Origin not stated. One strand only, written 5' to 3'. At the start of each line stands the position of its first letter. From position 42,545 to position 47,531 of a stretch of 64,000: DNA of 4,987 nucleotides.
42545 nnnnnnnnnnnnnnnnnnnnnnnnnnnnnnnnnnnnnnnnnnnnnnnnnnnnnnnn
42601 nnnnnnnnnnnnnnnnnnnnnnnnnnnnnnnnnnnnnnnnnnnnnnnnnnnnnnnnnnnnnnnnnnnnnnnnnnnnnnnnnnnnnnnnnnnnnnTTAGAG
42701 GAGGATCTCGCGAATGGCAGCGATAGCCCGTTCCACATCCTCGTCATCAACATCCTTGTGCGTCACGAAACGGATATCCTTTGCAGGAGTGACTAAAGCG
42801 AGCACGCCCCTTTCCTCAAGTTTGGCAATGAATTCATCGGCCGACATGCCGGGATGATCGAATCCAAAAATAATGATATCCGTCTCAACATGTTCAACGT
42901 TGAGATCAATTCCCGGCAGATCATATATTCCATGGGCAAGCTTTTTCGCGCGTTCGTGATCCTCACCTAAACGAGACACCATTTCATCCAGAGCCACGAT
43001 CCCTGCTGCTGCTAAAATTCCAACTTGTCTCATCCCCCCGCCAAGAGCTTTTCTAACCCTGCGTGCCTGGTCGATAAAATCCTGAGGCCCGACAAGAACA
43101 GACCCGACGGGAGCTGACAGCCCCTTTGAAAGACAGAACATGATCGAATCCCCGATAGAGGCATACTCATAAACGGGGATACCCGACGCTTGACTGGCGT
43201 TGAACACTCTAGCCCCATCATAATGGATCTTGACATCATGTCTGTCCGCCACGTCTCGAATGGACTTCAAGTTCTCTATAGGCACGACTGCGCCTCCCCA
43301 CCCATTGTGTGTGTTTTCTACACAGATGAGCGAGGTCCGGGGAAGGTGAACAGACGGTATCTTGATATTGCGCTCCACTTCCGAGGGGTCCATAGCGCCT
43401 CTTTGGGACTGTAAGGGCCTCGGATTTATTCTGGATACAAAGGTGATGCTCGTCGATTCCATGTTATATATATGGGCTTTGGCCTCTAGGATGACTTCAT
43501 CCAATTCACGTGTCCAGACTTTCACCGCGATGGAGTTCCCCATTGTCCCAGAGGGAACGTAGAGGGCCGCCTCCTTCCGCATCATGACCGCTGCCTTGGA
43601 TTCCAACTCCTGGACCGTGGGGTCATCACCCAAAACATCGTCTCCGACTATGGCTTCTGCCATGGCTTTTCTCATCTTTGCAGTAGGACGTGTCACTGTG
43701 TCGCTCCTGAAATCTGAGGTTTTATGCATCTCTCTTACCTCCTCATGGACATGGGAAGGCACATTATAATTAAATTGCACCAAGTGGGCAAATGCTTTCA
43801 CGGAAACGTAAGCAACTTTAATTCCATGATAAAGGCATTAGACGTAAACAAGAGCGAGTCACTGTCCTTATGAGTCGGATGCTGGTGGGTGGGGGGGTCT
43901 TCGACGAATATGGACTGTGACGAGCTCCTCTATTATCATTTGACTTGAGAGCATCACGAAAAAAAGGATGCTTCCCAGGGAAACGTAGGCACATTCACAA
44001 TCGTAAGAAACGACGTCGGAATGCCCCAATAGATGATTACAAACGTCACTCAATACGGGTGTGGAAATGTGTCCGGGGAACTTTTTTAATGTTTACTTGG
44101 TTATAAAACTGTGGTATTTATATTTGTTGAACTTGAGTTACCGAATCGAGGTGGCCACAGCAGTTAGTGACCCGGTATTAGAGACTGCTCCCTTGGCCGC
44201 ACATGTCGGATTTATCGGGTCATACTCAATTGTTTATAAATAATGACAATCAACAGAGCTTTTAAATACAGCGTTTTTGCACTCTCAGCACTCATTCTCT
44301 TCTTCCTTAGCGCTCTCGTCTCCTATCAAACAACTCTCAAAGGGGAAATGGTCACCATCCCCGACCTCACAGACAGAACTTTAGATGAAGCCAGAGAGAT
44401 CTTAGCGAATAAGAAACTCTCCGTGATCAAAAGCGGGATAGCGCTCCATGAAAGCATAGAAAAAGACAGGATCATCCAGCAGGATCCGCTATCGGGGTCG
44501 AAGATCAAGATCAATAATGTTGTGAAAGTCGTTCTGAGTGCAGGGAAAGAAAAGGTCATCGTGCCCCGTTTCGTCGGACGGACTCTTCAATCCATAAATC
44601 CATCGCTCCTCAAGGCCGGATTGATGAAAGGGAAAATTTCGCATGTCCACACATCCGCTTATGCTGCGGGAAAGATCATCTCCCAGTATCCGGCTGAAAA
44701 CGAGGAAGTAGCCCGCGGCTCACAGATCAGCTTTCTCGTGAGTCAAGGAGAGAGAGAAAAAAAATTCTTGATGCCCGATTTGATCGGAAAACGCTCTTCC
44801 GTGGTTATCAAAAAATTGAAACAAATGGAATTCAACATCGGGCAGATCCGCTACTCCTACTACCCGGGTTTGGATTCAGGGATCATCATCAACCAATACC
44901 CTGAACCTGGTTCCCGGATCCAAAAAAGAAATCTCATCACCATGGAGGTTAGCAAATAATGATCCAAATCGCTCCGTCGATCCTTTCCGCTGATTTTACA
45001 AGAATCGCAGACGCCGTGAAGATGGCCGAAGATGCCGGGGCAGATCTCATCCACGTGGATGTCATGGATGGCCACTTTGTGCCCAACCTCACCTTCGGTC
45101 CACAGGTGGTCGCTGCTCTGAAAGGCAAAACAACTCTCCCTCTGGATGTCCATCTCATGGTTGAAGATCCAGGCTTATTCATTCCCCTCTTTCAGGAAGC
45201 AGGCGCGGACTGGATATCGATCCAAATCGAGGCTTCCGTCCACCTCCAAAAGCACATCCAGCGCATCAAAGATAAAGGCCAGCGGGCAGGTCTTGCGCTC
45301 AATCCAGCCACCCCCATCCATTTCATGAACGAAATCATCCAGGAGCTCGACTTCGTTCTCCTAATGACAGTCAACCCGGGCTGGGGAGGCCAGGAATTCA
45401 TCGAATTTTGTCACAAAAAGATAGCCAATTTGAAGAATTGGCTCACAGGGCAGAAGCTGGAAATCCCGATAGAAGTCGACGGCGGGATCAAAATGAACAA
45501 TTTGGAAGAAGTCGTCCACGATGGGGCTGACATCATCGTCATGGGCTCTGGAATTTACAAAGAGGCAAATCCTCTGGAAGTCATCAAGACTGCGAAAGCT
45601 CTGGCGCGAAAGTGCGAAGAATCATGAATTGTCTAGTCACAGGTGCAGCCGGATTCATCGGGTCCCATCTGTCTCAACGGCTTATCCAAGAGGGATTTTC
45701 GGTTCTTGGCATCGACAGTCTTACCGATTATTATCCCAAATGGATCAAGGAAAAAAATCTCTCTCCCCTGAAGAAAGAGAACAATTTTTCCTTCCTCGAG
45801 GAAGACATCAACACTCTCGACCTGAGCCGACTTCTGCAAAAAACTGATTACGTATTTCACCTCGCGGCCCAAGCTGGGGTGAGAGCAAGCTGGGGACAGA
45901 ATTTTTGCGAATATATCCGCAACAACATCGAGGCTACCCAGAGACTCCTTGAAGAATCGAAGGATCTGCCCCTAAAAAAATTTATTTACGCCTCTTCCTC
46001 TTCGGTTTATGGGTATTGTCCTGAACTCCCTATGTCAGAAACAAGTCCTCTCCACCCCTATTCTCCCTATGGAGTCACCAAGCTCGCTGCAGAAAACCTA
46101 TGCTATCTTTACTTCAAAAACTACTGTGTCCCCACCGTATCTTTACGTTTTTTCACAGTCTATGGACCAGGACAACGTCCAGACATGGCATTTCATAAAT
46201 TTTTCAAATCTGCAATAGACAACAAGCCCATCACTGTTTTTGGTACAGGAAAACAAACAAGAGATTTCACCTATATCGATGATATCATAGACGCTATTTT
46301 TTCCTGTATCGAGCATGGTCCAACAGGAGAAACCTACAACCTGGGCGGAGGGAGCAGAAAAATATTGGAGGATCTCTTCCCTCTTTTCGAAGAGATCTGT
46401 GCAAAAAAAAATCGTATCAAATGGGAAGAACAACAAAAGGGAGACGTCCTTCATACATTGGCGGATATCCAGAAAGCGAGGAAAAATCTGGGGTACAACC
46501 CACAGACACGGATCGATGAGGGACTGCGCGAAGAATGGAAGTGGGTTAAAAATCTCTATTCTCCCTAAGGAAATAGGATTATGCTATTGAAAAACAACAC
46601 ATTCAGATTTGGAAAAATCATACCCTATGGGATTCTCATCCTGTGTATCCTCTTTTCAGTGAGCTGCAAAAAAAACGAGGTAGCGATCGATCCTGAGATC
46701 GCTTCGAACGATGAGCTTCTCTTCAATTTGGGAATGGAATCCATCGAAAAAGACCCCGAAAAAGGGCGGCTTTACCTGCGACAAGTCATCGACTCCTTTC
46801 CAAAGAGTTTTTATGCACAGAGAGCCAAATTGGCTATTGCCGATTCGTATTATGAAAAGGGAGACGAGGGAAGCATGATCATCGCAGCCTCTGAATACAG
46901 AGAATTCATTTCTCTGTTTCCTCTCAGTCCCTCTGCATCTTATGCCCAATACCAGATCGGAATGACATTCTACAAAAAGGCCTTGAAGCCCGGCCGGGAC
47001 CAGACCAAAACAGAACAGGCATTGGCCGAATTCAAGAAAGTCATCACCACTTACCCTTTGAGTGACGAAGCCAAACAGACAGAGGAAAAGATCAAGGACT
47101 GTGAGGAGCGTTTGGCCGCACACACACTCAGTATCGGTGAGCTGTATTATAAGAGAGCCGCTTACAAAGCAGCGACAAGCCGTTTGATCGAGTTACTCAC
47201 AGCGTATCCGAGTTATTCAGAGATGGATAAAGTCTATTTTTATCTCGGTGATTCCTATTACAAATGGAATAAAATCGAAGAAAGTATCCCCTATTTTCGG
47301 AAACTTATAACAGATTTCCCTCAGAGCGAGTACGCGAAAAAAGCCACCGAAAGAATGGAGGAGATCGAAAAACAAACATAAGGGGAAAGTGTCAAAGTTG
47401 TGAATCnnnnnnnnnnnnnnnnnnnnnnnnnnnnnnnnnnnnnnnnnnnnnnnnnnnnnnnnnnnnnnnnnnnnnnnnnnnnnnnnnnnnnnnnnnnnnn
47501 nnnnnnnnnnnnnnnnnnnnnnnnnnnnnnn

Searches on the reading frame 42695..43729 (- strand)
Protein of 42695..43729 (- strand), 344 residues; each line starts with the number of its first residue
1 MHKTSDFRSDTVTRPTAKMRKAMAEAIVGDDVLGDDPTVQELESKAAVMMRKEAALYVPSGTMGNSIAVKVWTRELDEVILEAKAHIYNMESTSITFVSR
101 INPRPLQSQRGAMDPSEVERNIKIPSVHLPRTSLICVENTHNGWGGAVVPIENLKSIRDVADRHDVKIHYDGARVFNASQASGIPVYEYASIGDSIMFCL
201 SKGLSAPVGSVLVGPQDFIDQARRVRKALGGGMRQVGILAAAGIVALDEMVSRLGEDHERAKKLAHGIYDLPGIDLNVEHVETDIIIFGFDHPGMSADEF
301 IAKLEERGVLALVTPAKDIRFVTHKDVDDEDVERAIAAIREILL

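Call 85: search_protein_families(library=pfam, proteins=[window:42695-43729:-], max_evalue=0.00001)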
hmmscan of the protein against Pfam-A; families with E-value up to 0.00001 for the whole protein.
window:42695-43729:- (344 aa): 2 families
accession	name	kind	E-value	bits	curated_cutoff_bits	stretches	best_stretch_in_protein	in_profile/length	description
PF01212.27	Beta_elim_lyase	-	2.4e-101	339.3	27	1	6-286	1-283/288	Beta-eliminating lyase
PF00155.27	Aminotran_1_2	-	1.1e-07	31.8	19.7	1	16-339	19-361/361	Aminotransferase class I and II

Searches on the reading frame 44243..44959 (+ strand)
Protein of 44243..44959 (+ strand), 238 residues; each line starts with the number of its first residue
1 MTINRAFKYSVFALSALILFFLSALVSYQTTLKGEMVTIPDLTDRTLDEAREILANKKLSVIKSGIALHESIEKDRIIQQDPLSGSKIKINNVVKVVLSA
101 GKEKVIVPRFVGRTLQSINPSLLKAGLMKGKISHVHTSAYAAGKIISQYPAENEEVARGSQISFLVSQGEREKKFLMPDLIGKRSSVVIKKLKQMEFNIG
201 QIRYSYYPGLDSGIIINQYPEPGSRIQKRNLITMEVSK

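Call 42: find_encoding_contigs(protein=window:44243-44959:+, flank=2500, max_places=10)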
Protein window:44243-44959:+ (238 aa): 5 contigs read that carry it; 2 places shown.
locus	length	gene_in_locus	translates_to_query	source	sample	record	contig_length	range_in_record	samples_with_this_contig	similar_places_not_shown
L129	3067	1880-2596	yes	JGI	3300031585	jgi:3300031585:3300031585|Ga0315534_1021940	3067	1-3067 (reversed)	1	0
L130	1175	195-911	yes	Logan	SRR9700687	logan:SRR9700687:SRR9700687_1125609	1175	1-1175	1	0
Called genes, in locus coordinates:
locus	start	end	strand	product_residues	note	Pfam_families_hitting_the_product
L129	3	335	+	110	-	?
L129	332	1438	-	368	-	PF00155:Aminotran_1_2, PF01212:Beta_elim_lyase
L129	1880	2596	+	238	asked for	PF03793:PASTA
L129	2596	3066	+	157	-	?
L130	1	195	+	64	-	?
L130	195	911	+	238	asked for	PF03793:PASTA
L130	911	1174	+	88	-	?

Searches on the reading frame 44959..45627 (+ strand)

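Call 90: search_protein_families(library=pfam, proteins=[window:44959-45627:+], max_evalue=0.000001)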
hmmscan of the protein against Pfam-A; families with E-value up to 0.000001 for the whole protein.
window:44959-45627:+ (222 aa): 1 family
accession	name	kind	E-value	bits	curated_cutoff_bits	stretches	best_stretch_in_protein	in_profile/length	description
PF00834.25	Ribul_P_3_epim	-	3.7e-77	258.6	21.1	1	3-200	1-198/198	Ribulose-phosphate 3 epimerase family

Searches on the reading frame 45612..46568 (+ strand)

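Call 90: search_protein_families(library=pfam, proteins=[window:45612-46568:+], max_evalue=0.000001)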
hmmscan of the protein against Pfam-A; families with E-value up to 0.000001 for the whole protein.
window:45612-46568:+ (318 aa): 6 families
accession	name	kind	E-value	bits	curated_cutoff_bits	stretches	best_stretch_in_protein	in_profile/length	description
PF01370.27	Epimerase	-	3.7e-59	200.5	20.9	1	8-245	2-240/240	NAD dependent epimerase/dehydratase family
PF16363.11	GDP_Man_Dehyd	-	3.8e-57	194.7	27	1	8-307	1-331/332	GDP-mannose 4,6 dehydratase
PF01073.25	3Beta_HSD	-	5.6e-18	65.4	22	1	8-229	1-225/280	3-beta hydroxysteroid dehydrogenase/isomerase family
PF02719.21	Polysacc_synt_2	-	1.6e-12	47.7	20.2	1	8-254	2-238/293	Polysaccharide biosynthesis protein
PF04321.23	RmlD_sub_bind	-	7.7e-11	42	27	1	5-236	1-200/287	RmlD substrate binding domain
PF07993.18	NAD_binding_4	-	1.2e-09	38.1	20.1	0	68-190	79-217/258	Male sterility protein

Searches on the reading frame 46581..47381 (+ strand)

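Call 90: search_protein_families(library=pfam, proteins=[window:46581-47381:+], max_evalue=0.000001)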
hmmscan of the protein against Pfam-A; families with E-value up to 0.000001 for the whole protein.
window:46581-47381:+ (266 aa): 3 families
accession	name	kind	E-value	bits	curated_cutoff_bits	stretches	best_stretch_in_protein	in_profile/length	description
PF13525.12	YfiO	-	4e-33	115.4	25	1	57-228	19-190/203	Outer membrane lipoprotein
PF13174.12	TPR_6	-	2.7e-15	56.3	26.3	0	218-249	2-33/33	Tetratricopeptide repeat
PF13512.12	TPR_18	-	1.3e-07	32.3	21.9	0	67-168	34-142/145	Tetratricopeptide repeat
